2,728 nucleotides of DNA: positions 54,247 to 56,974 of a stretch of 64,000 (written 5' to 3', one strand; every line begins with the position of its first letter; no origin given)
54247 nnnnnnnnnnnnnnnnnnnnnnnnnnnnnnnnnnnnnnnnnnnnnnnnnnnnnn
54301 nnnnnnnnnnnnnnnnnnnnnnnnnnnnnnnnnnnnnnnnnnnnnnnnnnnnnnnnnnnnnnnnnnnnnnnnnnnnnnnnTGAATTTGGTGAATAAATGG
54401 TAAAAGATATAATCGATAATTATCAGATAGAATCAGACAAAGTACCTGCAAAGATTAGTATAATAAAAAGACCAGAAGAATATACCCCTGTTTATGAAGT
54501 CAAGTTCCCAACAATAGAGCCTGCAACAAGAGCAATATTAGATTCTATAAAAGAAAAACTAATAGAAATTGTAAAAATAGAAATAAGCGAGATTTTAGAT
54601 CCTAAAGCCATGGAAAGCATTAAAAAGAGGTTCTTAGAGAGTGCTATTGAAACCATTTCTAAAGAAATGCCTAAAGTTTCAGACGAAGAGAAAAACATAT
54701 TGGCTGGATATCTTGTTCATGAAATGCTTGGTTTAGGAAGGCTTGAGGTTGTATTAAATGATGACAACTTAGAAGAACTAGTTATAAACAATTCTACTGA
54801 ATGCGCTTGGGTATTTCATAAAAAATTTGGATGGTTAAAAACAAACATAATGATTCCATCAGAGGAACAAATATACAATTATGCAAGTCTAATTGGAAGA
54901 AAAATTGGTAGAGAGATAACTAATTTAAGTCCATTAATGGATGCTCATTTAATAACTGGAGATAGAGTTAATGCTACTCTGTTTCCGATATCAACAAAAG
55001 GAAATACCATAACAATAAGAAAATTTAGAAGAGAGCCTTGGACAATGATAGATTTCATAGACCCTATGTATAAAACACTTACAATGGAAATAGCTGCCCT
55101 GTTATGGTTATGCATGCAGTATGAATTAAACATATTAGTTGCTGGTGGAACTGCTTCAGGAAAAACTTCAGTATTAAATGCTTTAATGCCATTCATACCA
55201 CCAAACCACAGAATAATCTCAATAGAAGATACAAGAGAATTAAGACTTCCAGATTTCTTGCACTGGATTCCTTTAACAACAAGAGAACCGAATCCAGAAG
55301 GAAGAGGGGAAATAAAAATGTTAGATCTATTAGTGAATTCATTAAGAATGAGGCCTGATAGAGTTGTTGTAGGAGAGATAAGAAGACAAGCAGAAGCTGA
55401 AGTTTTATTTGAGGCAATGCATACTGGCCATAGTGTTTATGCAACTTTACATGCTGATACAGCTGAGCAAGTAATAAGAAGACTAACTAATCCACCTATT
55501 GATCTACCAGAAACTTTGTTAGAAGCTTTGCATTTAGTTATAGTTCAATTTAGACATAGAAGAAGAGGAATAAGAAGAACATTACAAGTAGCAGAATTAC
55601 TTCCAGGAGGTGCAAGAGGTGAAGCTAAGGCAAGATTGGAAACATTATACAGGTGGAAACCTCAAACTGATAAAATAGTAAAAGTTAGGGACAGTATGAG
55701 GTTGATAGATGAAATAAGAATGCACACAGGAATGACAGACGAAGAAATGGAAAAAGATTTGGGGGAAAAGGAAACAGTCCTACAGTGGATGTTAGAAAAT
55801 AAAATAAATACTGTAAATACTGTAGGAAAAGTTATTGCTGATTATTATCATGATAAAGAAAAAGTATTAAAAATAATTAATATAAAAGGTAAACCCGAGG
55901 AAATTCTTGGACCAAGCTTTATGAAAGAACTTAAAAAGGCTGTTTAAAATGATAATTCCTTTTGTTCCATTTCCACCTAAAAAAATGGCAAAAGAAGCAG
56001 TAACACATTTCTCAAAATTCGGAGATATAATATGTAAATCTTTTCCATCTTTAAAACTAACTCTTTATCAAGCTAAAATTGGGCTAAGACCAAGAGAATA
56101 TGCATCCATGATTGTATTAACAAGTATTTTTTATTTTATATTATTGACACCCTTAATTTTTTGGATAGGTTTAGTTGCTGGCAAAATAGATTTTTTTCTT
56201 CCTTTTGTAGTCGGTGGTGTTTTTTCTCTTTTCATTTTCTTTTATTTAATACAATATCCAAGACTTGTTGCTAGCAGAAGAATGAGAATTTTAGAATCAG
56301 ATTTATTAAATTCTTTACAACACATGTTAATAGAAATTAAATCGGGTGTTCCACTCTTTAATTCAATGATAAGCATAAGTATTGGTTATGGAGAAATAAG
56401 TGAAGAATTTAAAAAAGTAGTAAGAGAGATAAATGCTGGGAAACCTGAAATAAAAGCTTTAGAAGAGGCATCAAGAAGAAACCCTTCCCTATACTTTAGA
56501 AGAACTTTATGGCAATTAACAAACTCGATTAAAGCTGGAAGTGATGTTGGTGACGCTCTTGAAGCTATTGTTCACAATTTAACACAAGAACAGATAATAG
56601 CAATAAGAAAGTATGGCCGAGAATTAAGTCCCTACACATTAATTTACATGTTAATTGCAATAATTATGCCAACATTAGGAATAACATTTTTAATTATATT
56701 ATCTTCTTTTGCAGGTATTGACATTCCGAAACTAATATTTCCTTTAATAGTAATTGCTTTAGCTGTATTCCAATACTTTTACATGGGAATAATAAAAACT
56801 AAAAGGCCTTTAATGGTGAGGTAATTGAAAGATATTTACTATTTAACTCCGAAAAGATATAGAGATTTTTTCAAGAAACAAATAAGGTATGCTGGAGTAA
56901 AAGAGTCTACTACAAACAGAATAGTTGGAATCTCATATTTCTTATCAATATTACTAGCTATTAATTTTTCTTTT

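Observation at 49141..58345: Tad-like archaeal type IV pilus locus with a split (TadB plus TadC-like) platform, two MKG-leader pilins and two giant pilin-like proteins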

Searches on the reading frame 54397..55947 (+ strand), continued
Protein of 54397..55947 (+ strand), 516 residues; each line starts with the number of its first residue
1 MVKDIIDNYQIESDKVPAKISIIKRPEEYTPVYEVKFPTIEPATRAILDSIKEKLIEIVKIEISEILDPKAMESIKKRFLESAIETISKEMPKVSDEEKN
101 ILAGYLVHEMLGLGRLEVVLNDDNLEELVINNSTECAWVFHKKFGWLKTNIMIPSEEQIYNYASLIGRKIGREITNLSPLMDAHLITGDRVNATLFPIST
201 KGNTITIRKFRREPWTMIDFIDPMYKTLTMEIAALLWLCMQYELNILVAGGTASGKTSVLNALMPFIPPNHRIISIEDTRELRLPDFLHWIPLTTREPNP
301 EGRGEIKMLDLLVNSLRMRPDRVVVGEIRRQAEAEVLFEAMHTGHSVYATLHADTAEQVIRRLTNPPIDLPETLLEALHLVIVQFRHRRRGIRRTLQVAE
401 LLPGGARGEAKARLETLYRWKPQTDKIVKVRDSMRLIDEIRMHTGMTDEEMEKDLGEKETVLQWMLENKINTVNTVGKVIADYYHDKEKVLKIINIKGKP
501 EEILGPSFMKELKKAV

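Call 81: search_solved_structures(query=window:54397-55947:+, max_evalue=1e-40, show_alignments=4)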
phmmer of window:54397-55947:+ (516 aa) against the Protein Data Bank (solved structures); distinct sequences matched with E-value up to 1e-40: 6.
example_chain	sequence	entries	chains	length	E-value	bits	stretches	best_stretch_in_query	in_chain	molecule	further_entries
2oap_1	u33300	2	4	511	1.5e-71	244.9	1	5-490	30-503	Type II secretion system protein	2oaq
4ii7_A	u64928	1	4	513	3.8e-57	197.4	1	55-402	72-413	FlaI ATPase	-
4ihq_A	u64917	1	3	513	2.4e-56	194.7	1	55-402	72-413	FlaI ATPase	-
8rkd_E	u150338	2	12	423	1.9e-48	168.7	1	86-402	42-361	Pilus assembly ATPase CpaF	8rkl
8rjf_A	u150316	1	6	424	1.9e-48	168.7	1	86-402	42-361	Pilus assembly ATPase CpaF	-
9e24_A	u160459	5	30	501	2.9e-48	168.1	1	86-402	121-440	CpaF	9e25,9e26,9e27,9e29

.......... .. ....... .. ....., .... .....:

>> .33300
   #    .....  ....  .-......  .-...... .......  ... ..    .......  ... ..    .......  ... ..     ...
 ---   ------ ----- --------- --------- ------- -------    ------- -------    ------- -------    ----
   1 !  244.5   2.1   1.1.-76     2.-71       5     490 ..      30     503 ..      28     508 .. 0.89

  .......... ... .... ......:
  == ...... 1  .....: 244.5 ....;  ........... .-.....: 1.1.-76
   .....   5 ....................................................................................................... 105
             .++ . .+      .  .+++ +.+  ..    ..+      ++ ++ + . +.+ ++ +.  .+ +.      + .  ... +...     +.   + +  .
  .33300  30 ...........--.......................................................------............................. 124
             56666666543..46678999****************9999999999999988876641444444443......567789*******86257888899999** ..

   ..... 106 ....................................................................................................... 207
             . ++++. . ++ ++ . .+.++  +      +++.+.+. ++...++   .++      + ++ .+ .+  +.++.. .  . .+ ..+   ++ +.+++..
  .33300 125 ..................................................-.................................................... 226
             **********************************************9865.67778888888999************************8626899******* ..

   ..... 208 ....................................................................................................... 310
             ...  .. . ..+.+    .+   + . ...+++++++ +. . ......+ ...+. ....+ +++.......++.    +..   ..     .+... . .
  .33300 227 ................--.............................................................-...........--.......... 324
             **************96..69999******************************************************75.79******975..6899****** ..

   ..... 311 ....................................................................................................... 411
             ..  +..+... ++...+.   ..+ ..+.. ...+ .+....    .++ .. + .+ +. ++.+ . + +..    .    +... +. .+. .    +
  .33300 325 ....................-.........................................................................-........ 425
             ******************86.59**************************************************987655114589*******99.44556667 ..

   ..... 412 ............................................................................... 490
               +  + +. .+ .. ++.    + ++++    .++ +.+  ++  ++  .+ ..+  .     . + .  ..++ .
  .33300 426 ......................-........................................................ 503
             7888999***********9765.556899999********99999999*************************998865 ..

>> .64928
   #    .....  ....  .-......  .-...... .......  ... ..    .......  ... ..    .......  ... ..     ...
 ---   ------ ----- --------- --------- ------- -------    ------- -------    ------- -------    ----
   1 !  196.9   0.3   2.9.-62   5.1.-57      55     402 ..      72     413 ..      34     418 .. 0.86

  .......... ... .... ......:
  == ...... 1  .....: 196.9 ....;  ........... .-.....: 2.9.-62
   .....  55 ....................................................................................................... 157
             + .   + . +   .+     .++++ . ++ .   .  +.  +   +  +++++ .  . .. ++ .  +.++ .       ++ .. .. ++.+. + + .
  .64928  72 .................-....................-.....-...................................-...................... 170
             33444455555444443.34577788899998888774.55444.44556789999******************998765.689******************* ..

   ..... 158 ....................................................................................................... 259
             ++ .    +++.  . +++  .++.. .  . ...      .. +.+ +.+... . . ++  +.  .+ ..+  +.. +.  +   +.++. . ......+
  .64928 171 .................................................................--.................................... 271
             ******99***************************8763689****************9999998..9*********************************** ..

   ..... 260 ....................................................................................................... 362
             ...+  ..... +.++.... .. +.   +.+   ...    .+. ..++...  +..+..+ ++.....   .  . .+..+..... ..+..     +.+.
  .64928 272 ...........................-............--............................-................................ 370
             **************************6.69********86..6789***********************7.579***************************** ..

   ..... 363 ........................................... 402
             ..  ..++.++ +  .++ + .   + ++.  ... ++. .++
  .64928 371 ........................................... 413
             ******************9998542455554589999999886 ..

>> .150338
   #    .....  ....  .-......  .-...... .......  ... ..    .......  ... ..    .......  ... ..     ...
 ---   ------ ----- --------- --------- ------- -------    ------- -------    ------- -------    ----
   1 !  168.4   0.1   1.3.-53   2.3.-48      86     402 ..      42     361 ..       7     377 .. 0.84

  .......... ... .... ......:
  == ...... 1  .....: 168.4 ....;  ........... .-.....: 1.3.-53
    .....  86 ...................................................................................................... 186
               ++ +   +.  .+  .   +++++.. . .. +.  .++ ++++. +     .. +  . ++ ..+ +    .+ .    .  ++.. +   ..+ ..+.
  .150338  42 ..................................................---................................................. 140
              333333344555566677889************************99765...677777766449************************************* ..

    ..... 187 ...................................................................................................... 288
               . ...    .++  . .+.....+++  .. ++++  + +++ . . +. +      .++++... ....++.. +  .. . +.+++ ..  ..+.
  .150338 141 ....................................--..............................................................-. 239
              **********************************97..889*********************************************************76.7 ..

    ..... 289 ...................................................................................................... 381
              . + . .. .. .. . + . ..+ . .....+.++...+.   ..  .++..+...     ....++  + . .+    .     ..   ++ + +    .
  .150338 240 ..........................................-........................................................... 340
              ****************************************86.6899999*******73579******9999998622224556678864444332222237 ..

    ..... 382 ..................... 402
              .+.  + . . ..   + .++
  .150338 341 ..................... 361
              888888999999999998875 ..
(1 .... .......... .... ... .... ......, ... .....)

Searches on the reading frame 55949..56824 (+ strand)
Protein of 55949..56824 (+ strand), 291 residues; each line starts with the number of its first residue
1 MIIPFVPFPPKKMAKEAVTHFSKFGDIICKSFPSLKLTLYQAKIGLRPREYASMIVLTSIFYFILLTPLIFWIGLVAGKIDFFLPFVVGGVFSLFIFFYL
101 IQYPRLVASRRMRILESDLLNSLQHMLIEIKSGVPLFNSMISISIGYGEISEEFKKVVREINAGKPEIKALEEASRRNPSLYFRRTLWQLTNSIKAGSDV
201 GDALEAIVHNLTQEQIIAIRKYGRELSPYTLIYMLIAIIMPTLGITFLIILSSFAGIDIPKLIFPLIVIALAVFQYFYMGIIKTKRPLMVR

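Call 3: search_protein_families(library=pfam, proteins=[window:55949-56824:+], max_evalue=1)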
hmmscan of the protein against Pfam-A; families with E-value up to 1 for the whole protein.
window:55949-56824:+ (291 aa): 5 families
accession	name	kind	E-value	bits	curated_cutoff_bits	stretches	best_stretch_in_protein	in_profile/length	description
PF00482.28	T2SSF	-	2.2e-15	57.2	25.2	1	123-245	2-122/125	Type II secretion system (T2SS), protein F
PF10112.14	Halogen_Hydrol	-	0.014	15.9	29.8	1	60-188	4-97/191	5-bromo-4-chloroindolyl phosphate hydrolysis protein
PF20990.2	DUF2207_C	-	0.024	14.8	33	1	191-281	99-191/247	Predicted membrane protein (DUF2207) C-terminal domain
PF19779.4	DUF6264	-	0.036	14.7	31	1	20-100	93-170/183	Family of unknown function (DUF6264)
PF24590.1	DUF7615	-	0.24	12.3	27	1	116-154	64-102/106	Domain of unknown function (DUF7615)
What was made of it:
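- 55949..56824 (+): g8: 291-aa platform protein with one T2SSF domain, equivalent to the N-terminal half of fused FlaJ/UpsF/PilC-type platforms (TadC-equivalent). T2SSF 2.2e-15 (call 3).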

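Call 4: search_protein_families(library=ncbifam, proteins=[window:55949-56824:+], max_evalue=1)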
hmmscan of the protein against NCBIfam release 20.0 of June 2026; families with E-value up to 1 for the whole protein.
window:55949-56824:+ (291 aa): 1 family
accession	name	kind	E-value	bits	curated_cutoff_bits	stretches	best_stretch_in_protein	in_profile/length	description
NF046075.1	UpsF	equivalog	4.8e-06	25.6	400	1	63-274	35-244/484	membrane pilin protein UpsF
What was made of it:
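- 55949..56824 (+): UpsF model positions 35-244 (call 4).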

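Call 9: find_homologous_proteins(query=window:55949-56824:+)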
Query window:55949-56824:+ (291 aa): 345 proteins with E <= 0.001 among 1713 candidates; the best 120 are listed.
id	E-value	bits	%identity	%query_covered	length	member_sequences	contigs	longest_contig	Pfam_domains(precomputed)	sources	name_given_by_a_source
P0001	3.9e-182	622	100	100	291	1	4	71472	PF00482.29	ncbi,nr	ncbi:MAG: hypothetical protein GTN40_05465 [Candidatus Aenigmarchaeota archaeon]|nr:hypothetical pro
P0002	1.1e-169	581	92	100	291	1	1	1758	PF00482.29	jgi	-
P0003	2.9e-168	576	90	100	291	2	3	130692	PF00482.29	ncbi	-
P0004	4.7e-168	576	90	100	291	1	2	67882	PF00482.29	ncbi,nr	ncbi:MAG: hypothetical protein GTN36_04000 [Candidatus Aenigmarchaeota archaeon]|nr:hypothetical pro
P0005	3.5e-167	573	90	100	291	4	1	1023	PF00482.29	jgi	-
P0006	1.4e-165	568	88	100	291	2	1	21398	PF00482.29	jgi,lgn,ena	jgi:flagellar protein FlaJ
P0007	1.0e-162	558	87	100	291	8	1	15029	PF00482.29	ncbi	-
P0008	1.2e-161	555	85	100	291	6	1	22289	PF00482.29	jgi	jgi:flagellar protein FlaJ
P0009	5.3e-161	553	86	100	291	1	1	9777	PF00482.29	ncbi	-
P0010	6.7e-161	552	85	100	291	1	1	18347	PF00482.29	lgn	-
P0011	1.8e-160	551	85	100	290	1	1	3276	PF00482.29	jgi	jgi:flagellar protein FlaJ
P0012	2.5e-160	550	86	100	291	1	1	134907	PF00482.29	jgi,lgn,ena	-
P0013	2.6e-160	550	85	100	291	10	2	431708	PF00482.29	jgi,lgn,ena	-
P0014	6.1e-159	546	84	100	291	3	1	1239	PF00482.29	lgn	-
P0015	6.4e-159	546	84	100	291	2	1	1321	PF00482.29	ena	-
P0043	1.8e-122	426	69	100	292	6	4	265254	PF00482.29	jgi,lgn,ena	jgi:pilus assembly protein TadC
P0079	6.9e-118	411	64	100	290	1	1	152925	PF00482.29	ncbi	ncbi:MAG: type II secretion system F family protein [Candidatus Aenigmatarchaeota archaeon]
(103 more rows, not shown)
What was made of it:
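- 55949..56824 (+): The 120 closest clusters are all 282-306 aa (call 9).
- Public annotations call homologues 'FlaJ' (call 9).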

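Call 18: find_encoding_contigs(protein=P0043, flank=10000, max_places=2)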
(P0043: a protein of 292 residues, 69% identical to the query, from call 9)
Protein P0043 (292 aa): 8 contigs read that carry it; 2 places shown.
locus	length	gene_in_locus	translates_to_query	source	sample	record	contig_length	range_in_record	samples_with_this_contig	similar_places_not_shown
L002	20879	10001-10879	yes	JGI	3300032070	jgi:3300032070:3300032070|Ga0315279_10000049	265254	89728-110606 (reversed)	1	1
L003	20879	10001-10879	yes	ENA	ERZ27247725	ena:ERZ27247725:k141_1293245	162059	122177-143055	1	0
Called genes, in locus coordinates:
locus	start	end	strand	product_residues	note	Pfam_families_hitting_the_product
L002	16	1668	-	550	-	PF03485:Arg_tRNA_synt_N, PF00750:tRNA-synt_1d, PF05746:DALR_1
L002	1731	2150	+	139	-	PF04021:Class_IIIsignal (weak)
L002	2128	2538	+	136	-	-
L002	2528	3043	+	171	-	-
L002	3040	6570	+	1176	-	-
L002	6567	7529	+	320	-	-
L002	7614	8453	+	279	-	-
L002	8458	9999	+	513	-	PF00437:T2SSE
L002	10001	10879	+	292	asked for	PF00482:T2SSF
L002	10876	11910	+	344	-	PF00482:T2SSF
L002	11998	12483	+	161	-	-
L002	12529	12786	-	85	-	-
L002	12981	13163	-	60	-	-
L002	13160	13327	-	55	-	-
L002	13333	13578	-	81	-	-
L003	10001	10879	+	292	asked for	PF00482:T2SSF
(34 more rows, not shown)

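Call 19: find_encoding_contigs(protein=P0079, flank=10000, max_places=2)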
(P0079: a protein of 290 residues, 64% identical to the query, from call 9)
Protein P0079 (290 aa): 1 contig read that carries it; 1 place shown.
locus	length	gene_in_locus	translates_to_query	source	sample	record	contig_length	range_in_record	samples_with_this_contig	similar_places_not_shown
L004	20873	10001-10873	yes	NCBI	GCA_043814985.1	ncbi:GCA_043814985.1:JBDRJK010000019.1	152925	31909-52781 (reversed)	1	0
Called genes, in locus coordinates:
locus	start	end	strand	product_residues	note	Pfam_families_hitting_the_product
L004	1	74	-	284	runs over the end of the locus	PF01978:TrmB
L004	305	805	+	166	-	-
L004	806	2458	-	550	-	PF03485:Arg_tRNA_synt_N, PF00750:tRNA-synt_1d, PF05746:DALR_1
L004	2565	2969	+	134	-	-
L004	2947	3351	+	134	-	-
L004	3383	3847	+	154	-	-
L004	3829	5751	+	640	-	-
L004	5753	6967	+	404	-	-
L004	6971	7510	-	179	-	-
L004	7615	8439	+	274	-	-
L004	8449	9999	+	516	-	PF00437:T2SSE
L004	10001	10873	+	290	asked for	PF00482:T2SSF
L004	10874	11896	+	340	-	PF00482:T2SSF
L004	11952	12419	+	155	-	-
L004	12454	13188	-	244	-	PF05448:AXE1 (faint), PF01738:DLH (faint), PF20434:BD-FAE (faint), PF00561:Abhydrolase_1, PF12146:Hydrolase_4, PF12697:Abhydrolase_6, PF00326:Peptidase_S9, PF12146:Hydrolase_4 (weak), +3 more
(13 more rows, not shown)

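Call 34: search_protein_representatives(protein=window:55949-56824:+)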
Query: 291 residues. Proteins with E-value up to 0.001 (for the whole library): 1658; up to 1e-10: 628; up to 1e-30: 255. The best 150 are listed.
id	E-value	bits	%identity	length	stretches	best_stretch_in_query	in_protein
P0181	6.8e-84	298.0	49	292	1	3-288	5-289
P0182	3.4e-82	292.4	48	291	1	3-289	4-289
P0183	8.3e-67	241.9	43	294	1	2-288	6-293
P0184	9.7e-67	241.7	47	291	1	30-288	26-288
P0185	1.0e-65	238.3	46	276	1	21-288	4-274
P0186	7.7e-65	235.5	45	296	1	3-290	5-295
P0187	9.2e-65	235.2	43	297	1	3-289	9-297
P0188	4.4e-64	233.0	42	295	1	2-290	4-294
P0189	2.0e-63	230.8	39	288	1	3-288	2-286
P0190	1.3e-62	228.2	41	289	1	20-289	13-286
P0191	3.0e-62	227.0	38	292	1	2-288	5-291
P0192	5.0e-61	223.0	40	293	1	2-290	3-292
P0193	7.1e-61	222.5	41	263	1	32-289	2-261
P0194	9.4e-61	222.1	39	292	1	21-288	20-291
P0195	1.0e-60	222.0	41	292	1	23-289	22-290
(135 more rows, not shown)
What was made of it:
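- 55949..56824 (+): The 150 best representatives are nearly all 260-335 aa with a single match (call 34).
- The split is the norm for the clade: calls 9, 34.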
